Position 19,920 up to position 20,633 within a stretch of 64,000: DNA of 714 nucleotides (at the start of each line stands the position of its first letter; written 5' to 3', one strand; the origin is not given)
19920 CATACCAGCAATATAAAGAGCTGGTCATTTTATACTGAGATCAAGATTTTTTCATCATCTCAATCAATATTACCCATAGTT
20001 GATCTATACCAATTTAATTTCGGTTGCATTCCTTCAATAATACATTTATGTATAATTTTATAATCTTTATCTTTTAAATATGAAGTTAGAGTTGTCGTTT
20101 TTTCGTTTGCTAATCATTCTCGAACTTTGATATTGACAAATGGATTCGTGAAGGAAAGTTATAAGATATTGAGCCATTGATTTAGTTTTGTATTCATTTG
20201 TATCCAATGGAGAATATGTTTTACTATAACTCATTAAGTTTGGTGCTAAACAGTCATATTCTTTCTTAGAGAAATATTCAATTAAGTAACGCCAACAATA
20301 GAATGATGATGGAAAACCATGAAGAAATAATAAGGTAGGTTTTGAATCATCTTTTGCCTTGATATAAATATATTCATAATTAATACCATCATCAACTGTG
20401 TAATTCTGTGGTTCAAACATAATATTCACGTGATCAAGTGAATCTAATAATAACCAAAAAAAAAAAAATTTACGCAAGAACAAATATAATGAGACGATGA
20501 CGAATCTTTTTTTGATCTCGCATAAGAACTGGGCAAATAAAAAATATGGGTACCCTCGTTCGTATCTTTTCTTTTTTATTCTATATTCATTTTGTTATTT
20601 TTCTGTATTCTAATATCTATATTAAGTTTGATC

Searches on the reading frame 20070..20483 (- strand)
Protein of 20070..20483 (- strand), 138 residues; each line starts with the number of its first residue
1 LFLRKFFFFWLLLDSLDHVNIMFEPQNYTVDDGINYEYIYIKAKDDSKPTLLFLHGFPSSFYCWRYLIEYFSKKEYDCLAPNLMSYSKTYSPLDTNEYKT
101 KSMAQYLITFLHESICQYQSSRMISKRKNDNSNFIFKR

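Call 53: search_protein_families(library=pfam, proteins=[window:20070-20483:-], max_evalue=0.001)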
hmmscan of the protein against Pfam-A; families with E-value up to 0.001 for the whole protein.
window:20070-20483:- (138 aa): 1 family
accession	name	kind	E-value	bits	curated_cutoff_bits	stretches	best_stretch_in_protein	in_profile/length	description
PF00561.26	Abhydrolase_1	-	4.7e-09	36.7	25.8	1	49-108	1-60/245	alpha/beta hydrolase fold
